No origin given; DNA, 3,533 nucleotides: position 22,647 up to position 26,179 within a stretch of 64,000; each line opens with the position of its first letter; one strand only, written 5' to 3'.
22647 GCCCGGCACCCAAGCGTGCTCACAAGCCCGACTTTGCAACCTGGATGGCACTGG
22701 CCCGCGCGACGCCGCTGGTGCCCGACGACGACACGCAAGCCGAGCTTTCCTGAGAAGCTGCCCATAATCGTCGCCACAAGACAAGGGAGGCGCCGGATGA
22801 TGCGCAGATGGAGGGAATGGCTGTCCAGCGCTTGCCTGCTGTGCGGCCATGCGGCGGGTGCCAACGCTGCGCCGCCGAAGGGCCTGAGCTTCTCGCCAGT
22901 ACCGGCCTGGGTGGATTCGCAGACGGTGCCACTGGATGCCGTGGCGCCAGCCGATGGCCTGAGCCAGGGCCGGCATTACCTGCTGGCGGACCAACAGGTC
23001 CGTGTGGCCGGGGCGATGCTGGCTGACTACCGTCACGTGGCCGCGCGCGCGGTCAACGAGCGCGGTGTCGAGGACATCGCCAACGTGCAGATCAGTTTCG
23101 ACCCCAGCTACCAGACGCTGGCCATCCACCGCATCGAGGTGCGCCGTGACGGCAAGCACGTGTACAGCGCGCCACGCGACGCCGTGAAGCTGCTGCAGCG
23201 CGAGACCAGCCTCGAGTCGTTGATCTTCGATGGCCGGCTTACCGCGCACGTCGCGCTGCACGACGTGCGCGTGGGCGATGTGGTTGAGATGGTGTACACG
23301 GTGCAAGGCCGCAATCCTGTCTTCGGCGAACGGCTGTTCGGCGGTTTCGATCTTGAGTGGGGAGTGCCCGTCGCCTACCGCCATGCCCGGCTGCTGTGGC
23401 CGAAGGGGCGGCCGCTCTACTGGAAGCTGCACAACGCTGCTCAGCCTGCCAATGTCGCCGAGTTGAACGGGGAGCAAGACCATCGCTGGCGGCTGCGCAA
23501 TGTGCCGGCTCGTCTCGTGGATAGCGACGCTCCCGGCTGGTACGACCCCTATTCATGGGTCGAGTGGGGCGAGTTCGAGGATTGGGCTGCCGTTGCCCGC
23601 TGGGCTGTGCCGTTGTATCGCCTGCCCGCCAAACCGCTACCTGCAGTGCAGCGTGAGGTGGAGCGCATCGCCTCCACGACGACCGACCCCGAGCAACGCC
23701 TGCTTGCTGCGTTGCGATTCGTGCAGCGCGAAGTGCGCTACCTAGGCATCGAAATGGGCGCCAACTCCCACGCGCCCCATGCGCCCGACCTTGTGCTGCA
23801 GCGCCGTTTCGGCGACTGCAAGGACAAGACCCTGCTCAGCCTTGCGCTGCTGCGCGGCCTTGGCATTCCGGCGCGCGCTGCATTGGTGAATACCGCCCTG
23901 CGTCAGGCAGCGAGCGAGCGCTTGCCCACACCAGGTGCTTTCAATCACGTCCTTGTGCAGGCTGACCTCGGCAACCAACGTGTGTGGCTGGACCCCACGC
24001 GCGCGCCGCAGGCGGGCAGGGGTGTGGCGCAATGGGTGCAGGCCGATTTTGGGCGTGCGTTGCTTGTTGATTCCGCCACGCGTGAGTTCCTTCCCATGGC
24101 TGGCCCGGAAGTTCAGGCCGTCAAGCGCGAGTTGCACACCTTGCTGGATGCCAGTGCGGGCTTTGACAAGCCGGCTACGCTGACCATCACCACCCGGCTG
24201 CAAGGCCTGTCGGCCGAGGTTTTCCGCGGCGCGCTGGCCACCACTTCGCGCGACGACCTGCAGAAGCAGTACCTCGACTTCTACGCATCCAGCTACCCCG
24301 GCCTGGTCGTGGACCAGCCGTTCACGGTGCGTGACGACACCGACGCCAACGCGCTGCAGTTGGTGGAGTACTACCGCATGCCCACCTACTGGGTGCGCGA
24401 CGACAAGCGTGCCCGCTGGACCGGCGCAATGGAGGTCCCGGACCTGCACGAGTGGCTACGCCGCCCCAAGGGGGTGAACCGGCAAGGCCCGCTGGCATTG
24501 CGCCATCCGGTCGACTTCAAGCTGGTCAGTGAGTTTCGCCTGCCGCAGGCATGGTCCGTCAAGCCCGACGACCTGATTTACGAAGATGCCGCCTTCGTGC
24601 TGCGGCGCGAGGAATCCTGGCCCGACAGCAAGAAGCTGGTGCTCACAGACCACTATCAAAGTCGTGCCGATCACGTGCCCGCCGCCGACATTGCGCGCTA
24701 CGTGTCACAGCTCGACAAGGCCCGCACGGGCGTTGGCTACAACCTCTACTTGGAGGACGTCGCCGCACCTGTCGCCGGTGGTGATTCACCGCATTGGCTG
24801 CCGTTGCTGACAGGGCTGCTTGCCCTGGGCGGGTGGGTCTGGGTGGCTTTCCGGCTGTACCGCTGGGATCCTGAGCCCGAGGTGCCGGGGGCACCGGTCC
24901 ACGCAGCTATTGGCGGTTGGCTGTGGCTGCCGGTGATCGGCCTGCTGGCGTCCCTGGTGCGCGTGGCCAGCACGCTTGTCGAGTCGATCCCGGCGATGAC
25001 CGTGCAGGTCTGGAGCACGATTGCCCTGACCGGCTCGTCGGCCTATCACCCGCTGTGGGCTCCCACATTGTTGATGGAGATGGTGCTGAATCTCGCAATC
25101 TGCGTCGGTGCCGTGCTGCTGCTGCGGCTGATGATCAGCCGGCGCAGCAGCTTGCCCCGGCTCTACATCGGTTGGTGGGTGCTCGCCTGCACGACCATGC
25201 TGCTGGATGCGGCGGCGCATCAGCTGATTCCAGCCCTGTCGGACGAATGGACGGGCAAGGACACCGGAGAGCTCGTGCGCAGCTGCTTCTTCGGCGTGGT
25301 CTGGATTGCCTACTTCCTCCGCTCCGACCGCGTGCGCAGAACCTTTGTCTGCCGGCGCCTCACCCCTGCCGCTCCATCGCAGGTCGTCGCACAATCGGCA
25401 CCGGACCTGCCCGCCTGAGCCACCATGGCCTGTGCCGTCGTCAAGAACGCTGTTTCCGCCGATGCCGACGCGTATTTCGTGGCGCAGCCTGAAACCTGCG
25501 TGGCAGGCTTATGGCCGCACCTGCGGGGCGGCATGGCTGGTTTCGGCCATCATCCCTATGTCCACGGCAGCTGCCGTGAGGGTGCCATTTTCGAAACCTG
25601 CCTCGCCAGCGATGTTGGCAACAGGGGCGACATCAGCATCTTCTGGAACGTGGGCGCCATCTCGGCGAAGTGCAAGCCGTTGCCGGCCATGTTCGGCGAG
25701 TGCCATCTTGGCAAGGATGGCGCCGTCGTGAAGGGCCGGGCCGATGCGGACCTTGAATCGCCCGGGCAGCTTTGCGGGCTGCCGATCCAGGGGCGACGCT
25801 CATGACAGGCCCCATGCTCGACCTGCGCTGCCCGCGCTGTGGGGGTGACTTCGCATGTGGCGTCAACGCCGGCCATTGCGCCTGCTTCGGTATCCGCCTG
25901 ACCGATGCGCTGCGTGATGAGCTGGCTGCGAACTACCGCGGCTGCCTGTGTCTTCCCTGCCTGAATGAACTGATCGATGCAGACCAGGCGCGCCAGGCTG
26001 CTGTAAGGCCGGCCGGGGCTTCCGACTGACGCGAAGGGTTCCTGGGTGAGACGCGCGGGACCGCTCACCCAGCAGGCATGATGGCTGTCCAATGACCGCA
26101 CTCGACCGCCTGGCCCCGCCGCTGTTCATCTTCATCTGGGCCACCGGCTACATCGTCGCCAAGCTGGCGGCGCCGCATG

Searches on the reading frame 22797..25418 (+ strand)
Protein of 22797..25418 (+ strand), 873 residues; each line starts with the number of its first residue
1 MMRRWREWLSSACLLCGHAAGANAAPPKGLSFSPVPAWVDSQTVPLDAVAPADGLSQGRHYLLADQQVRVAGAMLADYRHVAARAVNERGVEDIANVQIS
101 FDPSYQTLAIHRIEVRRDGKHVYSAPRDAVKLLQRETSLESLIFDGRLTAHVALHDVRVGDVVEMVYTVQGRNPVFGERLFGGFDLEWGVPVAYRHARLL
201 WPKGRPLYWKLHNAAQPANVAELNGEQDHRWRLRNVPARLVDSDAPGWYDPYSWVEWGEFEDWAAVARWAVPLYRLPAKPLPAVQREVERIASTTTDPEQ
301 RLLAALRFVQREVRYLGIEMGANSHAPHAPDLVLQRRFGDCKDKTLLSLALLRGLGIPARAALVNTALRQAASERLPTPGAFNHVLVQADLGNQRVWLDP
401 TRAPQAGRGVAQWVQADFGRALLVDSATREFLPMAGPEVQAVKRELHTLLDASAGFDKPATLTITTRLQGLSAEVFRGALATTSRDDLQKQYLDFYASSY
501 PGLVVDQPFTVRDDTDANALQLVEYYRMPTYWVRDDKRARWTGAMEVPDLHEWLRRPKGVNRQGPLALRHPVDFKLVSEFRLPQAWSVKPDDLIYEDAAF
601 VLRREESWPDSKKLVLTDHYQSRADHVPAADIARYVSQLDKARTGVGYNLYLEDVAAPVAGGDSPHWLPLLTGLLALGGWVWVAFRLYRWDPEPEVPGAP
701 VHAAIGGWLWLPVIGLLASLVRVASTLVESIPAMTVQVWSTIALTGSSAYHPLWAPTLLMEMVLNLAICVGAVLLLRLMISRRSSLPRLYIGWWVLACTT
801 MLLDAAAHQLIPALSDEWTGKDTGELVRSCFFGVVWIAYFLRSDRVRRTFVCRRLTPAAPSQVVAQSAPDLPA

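Call 6: search_protein_families(library=pfam, proteins=[window:22797-25418:+], max_evalue=0.01)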
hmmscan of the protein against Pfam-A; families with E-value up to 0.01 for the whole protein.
window:22797-25418:+ (873 aa): 3 families
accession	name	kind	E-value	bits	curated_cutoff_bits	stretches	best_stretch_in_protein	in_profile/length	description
PF12969.12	DUF3857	-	9e-38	130.4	24.6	1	78-238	8-168/170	Domain of Unknown Function with PDB structure (DUF3857)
PF10754.15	DUF2569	-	3.3e-26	92.9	26.5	1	704-851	3-143/143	Protein of unknown function (DUF2569)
PF01841.26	Transglut_core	-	4.4e-08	33.8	23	1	289-388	5-95/108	Transglutaminase-like superfamily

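Call 7: search_protein_families(library=ncbifam, proteins=[window:22797-25418:+], max_evalue=0.01)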
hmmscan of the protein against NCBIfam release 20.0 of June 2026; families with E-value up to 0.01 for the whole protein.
window:22797-25418:+ (873 aa): 0 families

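Call 21: search_protein_families(library=padloc, proteins=[window:22797-25418:+], max_evalue=0.01)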
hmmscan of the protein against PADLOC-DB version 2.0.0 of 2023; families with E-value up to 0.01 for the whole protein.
window:22797-25418:+ (873 aa): 0 families

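Call 33: find_homologous_proteins(query=window:22797-25418:+, max_evalue=0.001)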
Query window:22797-25418:+ (873 aa): 1745 proteins with E <= 0.001 among 8000 candidates; the best 120 are listed.
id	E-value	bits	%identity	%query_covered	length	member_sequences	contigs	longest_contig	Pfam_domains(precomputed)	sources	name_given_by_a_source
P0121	0.0e+0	2008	100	100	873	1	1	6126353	PF12969.13,PF10754.16,PF01841.26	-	-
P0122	0.0e+0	1485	75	100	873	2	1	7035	PF12969.13,PF10754.16,PF01841.26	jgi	jgi:hypothetical protein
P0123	0.0e+0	1466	75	98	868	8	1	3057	PF12969.13,PF10754.16,PF01841.26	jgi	jgi:transglutaminase-like putative cysteine protease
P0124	0.0e+0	1422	73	98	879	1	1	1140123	PF12969.13,PF10754.16,PF01841.26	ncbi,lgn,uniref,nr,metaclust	ncbi:hypothetical protein ASC95_07290 [Pelomonas sp. Root1217]|uniref:DUF3857 domain-containing prot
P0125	0.0e+0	1422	73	98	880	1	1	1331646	PF12969.13,PF10754.16,PF01841.26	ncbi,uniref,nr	ncbi:hypothetical protein J2X20_003556 [Pelomonas saccharophila]|uniref:DUF3857 domain-containing pr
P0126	0.0e+0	1417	74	95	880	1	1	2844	PF12969.13,PF10754.16,PF01841.26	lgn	-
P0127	0.0e+0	1409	71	98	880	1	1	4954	PF12969.13,PF10754.16,PF01841.26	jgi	jgi:hypothetical protein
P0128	0.0e+0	1380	72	94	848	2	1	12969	PF12969.13,PF10754.16,PF01841.26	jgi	-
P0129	0.0e+0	1370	73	94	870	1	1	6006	PF12969.13,PF10754.16,PF01841.26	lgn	-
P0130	0.0e+0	1349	69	100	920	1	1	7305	PF12969.13,PF10754.16,PF01841.26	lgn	-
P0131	0.0e+0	1335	69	98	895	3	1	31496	PF12969.13,PF10754.16,PF01841.26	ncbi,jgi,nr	ncbi:MAG: DUF3857 domain-containing protein [Burkholderiales bacterium]|nr:DUF3857 domain-containing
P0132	0.0e+0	1333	68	98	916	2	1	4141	PF12969.13,PF10754.16,PF01841.26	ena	-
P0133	0.0e+0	1330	68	95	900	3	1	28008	PF12969.13,PF10754.16,PF01841.26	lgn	-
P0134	0.0e+0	1329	69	95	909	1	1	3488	PF12969.13,PF10754.16,PF01841.26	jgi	jgi:hypothetical protein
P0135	0.0e+0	1324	69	95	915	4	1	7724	PF12969.13,PF10754.16,PF01841.26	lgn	-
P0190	1.2e-237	809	46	100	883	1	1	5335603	PF12969.13,PF10754.16,PF01841.26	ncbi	ncbi:DUF3857 domain-containing protein [Sphaerotilaceae bacterium SBD11-9]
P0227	2.3e-224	765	46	95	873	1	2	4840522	PF12969.13,PF10754.16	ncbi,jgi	jgi:hypothetical protein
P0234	9.5e-224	763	46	98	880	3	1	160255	PF12969.13,PF10754.16,PF01841.26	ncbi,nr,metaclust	ncbi:hypothetical protein ASC87_22975 [Rhizobacter sp. Root1221]|nr:hypothetical protein ASC87_22975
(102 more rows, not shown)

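Call 34: find_encoding_contigs(protein=P0190, flank=6000, max_places=1)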
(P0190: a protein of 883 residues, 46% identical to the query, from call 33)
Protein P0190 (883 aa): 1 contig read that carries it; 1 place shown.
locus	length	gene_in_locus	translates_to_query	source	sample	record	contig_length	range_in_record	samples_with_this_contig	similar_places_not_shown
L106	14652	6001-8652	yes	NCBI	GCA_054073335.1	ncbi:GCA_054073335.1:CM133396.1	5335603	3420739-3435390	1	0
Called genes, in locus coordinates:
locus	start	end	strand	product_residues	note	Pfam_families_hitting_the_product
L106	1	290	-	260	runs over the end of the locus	PF00460:Flg_bb_rod (weak), PF22692:LlgE_F_G_D1, PF06429:Flg_bbr_C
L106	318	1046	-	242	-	PF00460:Flg_bb_rod, PF22692:LlgE_F_G_D1, PF06429:Flg_bbr_C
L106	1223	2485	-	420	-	PF00460:Flg_bb_rod, PF22692:LlgE_F_G_D1, PF07559:FlgE_D2, PF06429:Flg_bbr_C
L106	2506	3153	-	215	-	PF03963:FlgD, PF13861:FLgD_tudor, PF13860:FlgD_ig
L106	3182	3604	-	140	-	PF00460:Flg_bb_rod, PF06429:Flg_bbr_C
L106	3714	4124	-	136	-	PF00460:Flg_bb_rod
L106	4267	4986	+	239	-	PF17656:ChapFlgA_N, PF13144:ChapFlgA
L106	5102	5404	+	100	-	PF04316:FlgM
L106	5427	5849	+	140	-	-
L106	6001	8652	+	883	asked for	PF12969:DUF3857, PF01841:Transglut_core (weak), PF10754:DUF2569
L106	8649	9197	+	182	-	PF04140:ICMT (faint), PF04191:PEMT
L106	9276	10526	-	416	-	PF01512:Complex1_51K, PF10531:SLBB (weak), PF10589:NADH_4Fe-4S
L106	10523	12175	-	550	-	PF00890:FAD_binding_2, PF01266:DAO (faint), PF03486:HI0933_like (faint), PF07992:Pyr_redox_2 (faint), PF12831:FAD_oxidored (weak)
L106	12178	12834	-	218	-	PF13510:Fer2_4, PF00111:Fer2 (weak), PF13534:Fer4_17 (faint), PF13187:Fer4_9 (weak)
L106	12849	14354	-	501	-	PF00939:Na_sulph_symp, PF03600:CitMHS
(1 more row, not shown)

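Call 35: find_encoding_contigs(protein=P0234, flank=6000, max_places=1)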
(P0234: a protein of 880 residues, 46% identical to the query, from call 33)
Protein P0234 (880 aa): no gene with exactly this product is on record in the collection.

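Call 36: find_encoding_contigs(protein=P0227, flank=6000, max_places=1)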
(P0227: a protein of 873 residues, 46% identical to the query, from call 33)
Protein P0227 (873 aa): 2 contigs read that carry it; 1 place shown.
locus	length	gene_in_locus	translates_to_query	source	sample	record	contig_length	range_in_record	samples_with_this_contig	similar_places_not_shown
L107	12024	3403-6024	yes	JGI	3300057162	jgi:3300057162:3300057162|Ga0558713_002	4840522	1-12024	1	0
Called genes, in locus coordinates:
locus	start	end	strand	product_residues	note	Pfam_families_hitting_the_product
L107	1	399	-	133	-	?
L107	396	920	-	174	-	PF13527:Acetyltransf_9 (faint), PF00583:Acetyltransf_1, PF13673:Acetyltransf_10, PF13508:Acetyltransf_7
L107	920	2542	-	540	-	PF03255:ACCA (weak), PF01039:Carboxyl_trans, PF06833:MdcE (faint)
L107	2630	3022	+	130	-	-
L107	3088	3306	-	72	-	PF00403:HMA (weak)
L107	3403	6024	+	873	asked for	PF12969:DUF3857, PF10754:DUF2569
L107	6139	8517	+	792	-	PF00403:HMA, PF00122:E1-E2_ATPase, PF00702:Hydrolase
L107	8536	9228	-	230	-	PF03544:TonB_C (weak)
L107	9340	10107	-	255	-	PF03544:TonB_C (weak)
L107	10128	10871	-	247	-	PF03544:TonB_C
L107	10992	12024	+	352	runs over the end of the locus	PF00753:Lactamase_B, PF21221:B_lactamase-like_C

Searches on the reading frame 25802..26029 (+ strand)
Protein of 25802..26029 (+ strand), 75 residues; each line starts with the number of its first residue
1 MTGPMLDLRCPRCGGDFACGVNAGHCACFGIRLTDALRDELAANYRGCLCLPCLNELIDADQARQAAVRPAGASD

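Call 6: search_protein_families(library=pfam, proteins=[window:25802-26029:+], max_evalue=0.01)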
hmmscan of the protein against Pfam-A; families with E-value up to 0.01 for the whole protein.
window:25802-26029:+ (75 aa): 1 family
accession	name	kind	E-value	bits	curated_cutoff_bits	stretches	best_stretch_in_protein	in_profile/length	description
PF14375.11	Cys_rich_CWC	-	6e-13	49.4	24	1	10-55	1-50/50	Cysteine-rich CWC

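Call 7: search_protein_families(library=ncbifam, proteins=[window:25802-26029:+], max_evalue=0.01)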
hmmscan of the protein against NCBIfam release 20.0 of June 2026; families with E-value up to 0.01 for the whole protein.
window:25802-26029:+ (75 aa): 0 families

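Call 21: search_protein_families(library=padloc, proteins=[window:25802-26029:+], max_evalue=0.01)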
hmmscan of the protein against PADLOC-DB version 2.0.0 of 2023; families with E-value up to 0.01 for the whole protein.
window:25802-26029:+ (75 aa): 0 families

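Call 39: search_dna_similar(query=window:25802-26026:+, collection=plasmids, mode=protein, max_rows=25)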
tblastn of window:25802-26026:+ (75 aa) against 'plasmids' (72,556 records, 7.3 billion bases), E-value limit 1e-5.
No match.

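Call 59: search_protein_families(library=phrogs, proteins=[window:25802-26029:+], max_evalue=0.1)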
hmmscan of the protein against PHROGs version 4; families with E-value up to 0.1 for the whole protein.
window:25802-26029:+ (75 aa): 0 families
